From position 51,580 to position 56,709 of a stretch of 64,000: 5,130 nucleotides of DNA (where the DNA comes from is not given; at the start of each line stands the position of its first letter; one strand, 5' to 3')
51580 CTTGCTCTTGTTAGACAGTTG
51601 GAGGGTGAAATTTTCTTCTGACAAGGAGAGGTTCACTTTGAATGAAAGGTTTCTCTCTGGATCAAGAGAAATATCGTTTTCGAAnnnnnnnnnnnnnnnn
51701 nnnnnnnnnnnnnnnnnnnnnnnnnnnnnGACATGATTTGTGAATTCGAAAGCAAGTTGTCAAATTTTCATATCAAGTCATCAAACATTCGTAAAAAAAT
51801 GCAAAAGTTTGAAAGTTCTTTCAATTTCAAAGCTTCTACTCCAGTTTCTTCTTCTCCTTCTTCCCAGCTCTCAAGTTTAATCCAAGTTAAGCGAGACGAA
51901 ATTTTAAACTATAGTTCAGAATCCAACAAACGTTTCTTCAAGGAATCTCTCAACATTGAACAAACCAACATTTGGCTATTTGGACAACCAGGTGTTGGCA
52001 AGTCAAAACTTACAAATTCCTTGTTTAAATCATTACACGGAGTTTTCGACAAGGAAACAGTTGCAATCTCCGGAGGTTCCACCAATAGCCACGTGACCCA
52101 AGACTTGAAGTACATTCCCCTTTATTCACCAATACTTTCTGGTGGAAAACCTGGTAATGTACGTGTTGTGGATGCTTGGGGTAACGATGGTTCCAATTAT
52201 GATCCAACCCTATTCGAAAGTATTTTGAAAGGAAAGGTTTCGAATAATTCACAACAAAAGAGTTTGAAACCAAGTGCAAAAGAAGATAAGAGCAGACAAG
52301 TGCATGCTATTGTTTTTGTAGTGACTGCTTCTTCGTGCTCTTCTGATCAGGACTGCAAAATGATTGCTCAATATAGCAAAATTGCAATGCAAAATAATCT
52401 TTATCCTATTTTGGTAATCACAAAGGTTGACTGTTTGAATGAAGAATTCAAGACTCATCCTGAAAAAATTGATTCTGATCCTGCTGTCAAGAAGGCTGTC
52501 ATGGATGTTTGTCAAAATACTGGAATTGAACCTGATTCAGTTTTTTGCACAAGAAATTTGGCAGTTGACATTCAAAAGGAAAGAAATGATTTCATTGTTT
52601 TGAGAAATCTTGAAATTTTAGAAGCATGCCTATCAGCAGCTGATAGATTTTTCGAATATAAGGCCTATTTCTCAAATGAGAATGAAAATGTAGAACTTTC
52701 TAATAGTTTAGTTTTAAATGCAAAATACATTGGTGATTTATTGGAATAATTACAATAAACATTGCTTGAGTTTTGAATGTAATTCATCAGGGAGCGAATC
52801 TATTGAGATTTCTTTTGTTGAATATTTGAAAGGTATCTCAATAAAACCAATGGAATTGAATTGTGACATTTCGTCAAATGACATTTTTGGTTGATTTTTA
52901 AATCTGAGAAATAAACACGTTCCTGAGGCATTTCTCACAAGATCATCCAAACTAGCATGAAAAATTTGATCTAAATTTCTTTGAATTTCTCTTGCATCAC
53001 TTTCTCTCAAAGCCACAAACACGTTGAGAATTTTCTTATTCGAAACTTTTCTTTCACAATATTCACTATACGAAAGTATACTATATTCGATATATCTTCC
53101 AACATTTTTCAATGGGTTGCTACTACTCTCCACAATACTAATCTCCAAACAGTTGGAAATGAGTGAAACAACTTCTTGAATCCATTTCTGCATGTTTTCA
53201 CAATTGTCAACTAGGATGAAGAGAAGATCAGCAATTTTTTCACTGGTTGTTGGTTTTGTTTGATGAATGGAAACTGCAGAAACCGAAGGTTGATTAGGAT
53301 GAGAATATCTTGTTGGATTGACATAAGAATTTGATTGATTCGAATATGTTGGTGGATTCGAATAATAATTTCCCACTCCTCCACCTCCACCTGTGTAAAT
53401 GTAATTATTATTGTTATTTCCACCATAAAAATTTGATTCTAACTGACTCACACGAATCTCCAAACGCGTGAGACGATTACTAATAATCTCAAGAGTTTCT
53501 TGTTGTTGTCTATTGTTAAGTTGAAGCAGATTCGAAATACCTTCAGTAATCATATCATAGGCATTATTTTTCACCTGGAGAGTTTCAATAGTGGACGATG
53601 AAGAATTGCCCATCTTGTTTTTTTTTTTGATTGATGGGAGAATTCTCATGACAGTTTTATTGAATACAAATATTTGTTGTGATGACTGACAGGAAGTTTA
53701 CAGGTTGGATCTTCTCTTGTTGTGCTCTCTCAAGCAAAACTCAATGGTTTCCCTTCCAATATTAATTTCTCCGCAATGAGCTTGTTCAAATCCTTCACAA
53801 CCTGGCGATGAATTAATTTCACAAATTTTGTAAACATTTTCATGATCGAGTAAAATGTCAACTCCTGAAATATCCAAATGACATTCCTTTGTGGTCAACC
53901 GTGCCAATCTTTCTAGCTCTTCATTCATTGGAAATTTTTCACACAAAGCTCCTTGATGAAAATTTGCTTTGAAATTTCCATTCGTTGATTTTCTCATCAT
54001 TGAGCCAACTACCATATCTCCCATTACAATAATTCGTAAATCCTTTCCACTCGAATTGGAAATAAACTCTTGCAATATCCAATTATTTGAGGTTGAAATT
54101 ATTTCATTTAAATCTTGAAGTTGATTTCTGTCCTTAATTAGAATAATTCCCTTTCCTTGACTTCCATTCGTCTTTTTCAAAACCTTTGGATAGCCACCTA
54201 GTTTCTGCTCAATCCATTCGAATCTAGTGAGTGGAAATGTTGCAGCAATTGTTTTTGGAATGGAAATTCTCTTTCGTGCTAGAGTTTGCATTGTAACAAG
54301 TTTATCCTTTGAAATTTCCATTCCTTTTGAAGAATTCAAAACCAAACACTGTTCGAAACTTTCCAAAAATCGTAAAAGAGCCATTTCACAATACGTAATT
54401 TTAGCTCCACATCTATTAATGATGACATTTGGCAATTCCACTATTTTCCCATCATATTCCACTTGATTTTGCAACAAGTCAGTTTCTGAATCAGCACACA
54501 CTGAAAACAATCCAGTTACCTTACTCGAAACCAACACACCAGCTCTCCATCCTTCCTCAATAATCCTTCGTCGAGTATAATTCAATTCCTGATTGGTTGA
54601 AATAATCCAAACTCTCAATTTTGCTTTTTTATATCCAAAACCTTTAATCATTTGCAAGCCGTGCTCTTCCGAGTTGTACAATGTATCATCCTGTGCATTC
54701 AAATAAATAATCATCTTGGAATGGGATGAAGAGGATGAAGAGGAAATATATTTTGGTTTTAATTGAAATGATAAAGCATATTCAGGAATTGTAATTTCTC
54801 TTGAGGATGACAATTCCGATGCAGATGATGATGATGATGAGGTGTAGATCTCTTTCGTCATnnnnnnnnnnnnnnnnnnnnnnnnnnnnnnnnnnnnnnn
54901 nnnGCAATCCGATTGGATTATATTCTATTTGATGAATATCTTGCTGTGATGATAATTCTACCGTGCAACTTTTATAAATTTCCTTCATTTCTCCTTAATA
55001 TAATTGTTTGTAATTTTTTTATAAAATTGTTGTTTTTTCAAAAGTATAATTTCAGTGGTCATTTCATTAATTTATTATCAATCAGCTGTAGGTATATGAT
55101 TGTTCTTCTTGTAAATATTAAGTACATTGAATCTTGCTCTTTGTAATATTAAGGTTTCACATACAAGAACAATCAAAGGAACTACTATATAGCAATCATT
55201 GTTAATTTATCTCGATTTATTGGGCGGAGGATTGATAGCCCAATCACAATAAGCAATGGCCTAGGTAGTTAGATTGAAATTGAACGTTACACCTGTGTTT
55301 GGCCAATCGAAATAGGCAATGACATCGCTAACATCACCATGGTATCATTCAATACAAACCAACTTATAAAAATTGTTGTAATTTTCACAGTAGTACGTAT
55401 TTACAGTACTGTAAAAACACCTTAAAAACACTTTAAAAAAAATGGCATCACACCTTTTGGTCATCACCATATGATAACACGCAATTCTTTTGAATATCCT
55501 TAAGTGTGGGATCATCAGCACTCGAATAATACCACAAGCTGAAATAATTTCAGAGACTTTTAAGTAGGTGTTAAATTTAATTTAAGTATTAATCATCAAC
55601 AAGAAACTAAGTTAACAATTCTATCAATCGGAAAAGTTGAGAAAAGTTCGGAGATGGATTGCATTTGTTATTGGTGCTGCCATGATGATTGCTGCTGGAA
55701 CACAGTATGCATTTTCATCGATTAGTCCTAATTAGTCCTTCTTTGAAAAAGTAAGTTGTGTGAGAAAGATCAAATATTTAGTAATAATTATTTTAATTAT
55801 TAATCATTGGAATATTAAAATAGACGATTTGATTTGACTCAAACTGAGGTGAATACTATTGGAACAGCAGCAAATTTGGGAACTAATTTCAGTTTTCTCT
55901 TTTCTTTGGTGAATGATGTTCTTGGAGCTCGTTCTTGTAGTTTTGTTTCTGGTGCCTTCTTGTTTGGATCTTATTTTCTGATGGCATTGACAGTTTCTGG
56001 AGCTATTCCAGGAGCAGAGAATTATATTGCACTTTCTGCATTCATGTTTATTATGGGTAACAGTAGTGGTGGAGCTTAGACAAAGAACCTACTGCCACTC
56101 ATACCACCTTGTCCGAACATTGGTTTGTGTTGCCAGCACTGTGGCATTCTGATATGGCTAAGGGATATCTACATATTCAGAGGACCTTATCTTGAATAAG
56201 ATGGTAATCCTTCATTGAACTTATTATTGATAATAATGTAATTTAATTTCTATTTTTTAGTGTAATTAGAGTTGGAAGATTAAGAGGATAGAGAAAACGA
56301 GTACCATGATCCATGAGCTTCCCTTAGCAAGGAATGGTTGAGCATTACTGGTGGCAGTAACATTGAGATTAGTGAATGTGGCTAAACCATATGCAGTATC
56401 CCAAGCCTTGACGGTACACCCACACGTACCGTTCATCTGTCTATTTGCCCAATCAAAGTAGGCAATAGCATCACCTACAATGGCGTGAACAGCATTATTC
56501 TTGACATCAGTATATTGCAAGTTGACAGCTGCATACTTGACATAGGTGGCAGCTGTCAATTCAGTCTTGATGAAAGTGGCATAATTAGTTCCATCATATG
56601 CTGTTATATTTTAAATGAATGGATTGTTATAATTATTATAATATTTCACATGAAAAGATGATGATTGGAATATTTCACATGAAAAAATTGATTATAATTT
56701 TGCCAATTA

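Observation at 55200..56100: Decayed zone: MFS transporter pseudogene with a 10-bp tandem duplication, plus relic exon copies of the neighbouring surface-protein gene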

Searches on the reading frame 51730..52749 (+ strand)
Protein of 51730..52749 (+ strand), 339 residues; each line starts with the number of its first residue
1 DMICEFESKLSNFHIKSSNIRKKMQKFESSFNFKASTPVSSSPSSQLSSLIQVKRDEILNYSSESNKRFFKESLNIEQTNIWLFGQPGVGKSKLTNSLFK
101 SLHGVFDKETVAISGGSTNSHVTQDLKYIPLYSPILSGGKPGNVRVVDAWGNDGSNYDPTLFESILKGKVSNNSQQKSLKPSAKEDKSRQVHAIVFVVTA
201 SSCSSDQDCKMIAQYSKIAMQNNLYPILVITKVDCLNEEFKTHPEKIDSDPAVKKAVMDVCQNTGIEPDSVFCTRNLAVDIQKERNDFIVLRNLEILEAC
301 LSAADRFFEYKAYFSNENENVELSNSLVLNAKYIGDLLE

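Call 42: search_protein_families(library=pfam, proteins=[window:51730-52749:+], max_evalue=0.001)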
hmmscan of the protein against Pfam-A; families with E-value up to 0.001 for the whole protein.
window:51730-52749:+ (339 aa): 5 families
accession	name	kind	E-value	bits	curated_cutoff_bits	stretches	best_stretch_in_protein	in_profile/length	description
PF03193.22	RsgA_GTPase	-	4.4e-07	30.3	30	0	62-115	90-139/174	RsgA GTPase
PF01926.29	MMR_HSR1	-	1.2e-05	25.9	21.9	1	81-231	2-112/113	50S ribosome-binding GTPase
PF00009.33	GTP_EFTU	-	0.00015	21.8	26.5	0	188-251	90-150/188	Elongation factor Tu GTP binding domain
PF00910.28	RNA_helicase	-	0.00039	21.3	21.5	0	81-121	1-43/105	RNA helicase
PF00735.24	Septin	-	0.00061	19.6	26.2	0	79-262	5-179/280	Septin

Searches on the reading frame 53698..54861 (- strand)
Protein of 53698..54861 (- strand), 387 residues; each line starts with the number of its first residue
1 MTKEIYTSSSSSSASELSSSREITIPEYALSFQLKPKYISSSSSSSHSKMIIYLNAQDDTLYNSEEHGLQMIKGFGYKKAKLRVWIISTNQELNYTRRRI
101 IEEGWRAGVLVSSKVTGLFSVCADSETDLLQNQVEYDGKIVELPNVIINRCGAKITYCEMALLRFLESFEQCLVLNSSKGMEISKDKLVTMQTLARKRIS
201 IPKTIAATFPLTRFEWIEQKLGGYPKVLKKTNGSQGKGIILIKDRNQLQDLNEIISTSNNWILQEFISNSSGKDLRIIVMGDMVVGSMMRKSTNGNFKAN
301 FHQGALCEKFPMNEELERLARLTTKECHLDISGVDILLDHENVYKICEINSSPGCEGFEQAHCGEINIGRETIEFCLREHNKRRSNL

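Call 42: search_protein_families(library=pfam, proteins=[window:53698-54861:-], max_evalue=0.001)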
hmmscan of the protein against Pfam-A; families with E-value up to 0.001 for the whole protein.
window:53698-54861:- (387 aa): 8 families
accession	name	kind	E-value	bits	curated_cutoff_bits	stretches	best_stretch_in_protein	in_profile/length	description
PF08443.16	RimK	-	1.3e-41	142.7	21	1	185-373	2-185/188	RimK-like ATP-grasp domain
PF14397.11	ATPgrasp_ST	-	1.6e-14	54.2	31.4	1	173-307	8-173/278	Sugar-transfer associated ATP-grasp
PF02955.21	GSH-S_ATP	-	5.4e-10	39.4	23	1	227-350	35-160/175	Prokaryotic glutathione synthetase, ATP-grasp domain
PF14398.11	ATPgrasp_YheCD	-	1.4e-07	31.5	26.8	1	186-304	11-160/255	YheC/D like ATP-grasp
PF02655.19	ATP-grasp_3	-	4.4e-07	30.6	23.2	1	185-351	2-155/160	ATP-grasp domain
PF18030.7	Rimk_N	-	5.3e-07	30.3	26.4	1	82-179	1-92/94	RimK PreATP-grasp domain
PF03133.20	TTL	-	9.3e-07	28.8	20.1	0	225-269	68-108/292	Tubulin-tyrosine ligase family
PF02750.19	Synapsin_C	-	1.8e-05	24.8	22.5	1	222-336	49-156/203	Synapsin, ATP binding domain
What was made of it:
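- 53698..54861 (-): RimK-like ATP-grasp gene. Its start codon marks the left edge of the 1.4-kb intergenic stretch. Pfam RimK E 1.3e-41 (call 42).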

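Call 54: find_related_loci(query=window:53698-54861:-, collection=metagenome_contigs, flank=6000)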
Query window:53698-54861:- (387 aa) in metagenome_contigs; peptide patterns used: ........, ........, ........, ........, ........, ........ (x = any residue, [..] = any of these).
131 stretches matched a pattern, but none encodes a relative of the query by tblastn (E <= 1e-3).

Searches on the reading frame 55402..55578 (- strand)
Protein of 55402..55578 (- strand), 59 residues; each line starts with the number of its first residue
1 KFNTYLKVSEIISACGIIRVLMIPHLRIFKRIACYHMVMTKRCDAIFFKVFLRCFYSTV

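Call 50: search_protein_families(library=pfam, proteins=[window:55402-55578:-], max_evalue=1)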
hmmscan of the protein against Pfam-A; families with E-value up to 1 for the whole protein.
seq(59 aa): 0 families

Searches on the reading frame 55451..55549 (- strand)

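Call 50: search_protein_families(library=pfam, proteins=[window:55451-55549:-], max_evalue=1)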
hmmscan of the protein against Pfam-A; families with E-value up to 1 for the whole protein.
seq(33 aa): 1 family
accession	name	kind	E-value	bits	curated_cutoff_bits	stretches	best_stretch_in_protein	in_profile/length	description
PF11336.14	DUF3138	-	0.14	11.2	27.3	1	3-32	354-384/525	Protein of unknown function (DUF3138)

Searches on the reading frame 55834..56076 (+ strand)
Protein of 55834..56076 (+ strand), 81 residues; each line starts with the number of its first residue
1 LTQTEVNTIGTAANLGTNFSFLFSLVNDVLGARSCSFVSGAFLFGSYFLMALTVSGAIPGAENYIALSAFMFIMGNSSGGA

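Call 59: find_encoding_contigs(protein=window:55834-56076:+, flank=10000)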
Protein seq(81 aa) (81 aa): no gene with exactly this product is on record in the collection.

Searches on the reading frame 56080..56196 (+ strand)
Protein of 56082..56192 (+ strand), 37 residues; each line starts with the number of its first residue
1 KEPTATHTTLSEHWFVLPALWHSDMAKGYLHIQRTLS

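Call 50: search_protein_families(library=pfam, proteins=[window:56082-56192:+, window:56080-56196:+], max_evalue=1)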
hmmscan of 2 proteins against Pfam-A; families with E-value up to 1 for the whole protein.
seq(37 aa): 0 families

seq(39 aa): 0 families

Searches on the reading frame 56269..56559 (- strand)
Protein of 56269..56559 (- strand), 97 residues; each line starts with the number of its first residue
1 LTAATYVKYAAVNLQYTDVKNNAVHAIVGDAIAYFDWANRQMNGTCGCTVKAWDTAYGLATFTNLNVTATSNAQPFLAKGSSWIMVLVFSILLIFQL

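Call 60: find_encoding_contigs(protein=window:56269-56559:-, flank=10000)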
Protein seq(97 aa) (97 aa): no gene with exactly this product is on record in the collection.
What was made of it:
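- Tried and rejected: Exact-ORF look-ups were empty (calls 59, 60).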
